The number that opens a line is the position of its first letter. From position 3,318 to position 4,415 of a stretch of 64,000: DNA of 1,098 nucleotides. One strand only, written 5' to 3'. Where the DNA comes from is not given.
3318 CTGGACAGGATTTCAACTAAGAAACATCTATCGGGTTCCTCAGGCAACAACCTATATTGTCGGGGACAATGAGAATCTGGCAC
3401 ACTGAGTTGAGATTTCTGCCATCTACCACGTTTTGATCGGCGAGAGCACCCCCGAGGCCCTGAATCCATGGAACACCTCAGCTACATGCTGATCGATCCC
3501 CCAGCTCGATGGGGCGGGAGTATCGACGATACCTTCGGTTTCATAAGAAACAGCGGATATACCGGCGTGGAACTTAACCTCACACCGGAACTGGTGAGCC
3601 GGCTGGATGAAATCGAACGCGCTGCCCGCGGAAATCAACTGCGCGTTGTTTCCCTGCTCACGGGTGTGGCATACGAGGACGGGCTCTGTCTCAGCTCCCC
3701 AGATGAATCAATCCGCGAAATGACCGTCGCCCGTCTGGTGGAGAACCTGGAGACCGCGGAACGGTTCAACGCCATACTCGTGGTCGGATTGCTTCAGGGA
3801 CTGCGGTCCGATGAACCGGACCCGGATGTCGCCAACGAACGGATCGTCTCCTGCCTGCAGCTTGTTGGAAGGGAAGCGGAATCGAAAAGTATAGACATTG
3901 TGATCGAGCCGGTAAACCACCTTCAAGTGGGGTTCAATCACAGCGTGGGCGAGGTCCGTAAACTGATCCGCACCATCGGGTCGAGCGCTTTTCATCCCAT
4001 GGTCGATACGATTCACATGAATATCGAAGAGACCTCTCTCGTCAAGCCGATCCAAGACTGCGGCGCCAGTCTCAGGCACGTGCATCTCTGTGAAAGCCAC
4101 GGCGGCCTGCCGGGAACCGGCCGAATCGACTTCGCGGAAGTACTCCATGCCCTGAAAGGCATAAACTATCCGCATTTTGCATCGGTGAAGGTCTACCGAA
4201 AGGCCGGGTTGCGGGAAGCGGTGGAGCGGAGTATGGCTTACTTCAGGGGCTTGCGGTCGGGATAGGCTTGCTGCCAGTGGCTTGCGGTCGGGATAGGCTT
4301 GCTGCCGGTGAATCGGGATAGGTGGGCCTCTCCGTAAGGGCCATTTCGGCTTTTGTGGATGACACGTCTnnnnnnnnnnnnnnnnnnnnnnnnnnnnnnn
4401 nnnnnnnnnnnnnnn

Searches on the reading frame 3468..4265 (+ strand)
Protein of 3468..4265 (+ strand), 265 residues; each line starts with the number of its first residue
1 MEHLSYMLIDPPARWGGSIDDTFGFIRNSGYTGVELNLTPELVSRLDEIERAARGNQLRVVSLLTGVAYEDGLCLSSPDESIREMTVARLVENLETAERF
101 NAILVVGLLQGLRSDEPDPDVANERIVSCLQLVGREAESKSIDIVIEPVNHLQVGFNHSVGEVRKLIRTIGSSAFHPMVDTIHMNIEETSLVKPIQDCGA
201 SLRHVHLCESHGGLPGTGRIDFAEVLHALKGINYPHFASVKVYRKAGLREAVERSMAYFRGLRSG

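Call 6: search_protein_families(library=pfam, proteins=[window:3468-4265:+], max_evalue=0.01)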
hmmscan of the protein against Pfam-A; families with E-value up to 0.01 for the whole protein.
window:3468-4265:+ (265 aa): 1 family
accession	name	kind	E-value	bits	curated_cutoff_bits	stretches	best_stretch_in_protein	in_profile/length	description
PF01261.30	AP_endonuc_2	-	1.4e-29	104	31.1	1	26-259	4-246/249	Xylose isomerase-like TIM barrel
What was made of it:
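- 3468..4265 (+): Second PF01261 TIM-barrel gene (265 aa). It is transcribed divergently from the NhaC-copy 1 pair. Pfam E 1.4e-29 (call 6).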

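Call 11: search_protein_families(library=ncbifam, proteins=[window:3468-4265:+], max_evalue=0.001)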
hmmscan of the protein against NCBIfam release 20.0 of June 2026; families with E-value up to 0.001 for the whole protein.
window:3468-4265:+ (265 aa): 6 families
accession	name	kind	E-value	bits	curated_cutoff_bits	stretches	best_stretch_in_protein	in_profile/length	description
NF041099.2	keto_glucon_epim_IolO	equivalog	1.5e-46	158.9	300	1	22-260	26-265/269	5-keto-L-gluconate epimerase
NF051856.1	PsicseEpim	equivalog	1.4e-21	77.6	300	1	45-241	47-244/287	D-psicose 3-epimerase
TIGR03234.1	OH-pyruv-isom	equivalog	1.3e-15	57.4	353.45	1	27-241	24-239/254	hydroxypyruvate isomerase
NF007360.0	PRK09856.1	equivalog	3.6e-09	36.5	305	1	46-242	49-248/276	fructoselysine 3-epimerase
NF007444.0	PRK09997.1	equivalog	2.4e-07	30.5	465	1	125-241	121-240/258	hydroxypyruvate isomerase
NF043033.1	OxoTetrIsom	equivalog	4.5e-07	29.9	325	1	107-240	103-235/251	2-oxo-tetronate isomerase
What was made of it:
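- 3468..4265 (+): NCBIfam IolO 159 bits, below the cut-off of 300 (call 11).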

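Call 75: search_solved_structures(query=window:3468-4265:+, max_evalue=0.01)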
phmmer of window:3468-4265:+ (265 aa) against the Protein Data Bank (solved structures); distinct sequences matched with E-value up to 0.01: 27.
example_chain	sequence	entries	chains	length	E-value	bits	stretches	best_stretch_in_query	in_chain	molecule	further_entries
2zvr_A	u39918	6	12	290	1.5e-30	110.1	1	24-255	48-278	Uncharacterized protein TM_0416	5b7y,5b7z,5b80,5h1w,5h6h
3vyl_A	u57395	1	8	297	3.3e-16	63.1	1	59-262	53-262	L-ribulose 3-epimerase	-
3vnk_A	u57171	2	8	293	1.9e-14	57.4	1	45-239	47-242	Xylose isomerase domain protein TIM barrel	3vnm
3vni_A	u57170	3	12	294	1.9e-14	57.4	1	45-239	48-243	Xylose isomerase domain protein TIM barrel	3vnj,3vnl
7e9w_A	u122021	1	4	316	2.4e-14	57.1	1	45-238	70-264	D-psicose 3-epimerase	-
4xsl_A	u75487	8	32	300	1.3e-13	54.6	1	63-262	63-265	D-tagatose 3-epimerase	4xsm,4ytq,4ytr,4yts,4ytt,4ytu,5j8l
2ou4_A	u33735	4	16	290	1.8e-13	54.2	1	69-262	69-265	D-tagatose 3-epimerase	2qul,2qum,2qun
7cj4_A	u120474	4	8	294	4.4e-13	52.9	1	125-235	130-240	Epimerase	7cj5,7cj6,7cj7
7cj8_A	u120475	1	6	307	4.9e-13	52.7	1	125-235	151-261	Epimerase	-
7cj9_A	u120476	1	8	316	5.5e-13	52.6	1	125-235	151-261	Epimerase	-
7dz5_A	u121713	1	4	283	9.4e-13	51.8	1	73-235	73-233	D-tagatose 3-epimerase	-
7dz2_A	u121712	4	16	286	9.7e-13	51.8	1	73-235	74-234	D-tagatose 3-epimerase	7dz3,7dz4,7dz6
4q7i_A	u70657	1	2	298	1.6e-12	51.1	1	69-264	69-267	D-tagatose 3-epimerase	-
4pgl_A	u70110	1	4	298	1.7e-12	50.9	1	67-265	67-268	D-tagatose 3-epimerase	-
2hk0_A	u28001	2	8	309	3.8e-12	49.8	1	50-247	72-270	D-PSICOSE 3-EPIMERASE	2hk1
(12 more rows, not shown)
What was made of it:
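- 3468..4265 (+): PDB TM0416 E 1.5e-30 (call 75).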
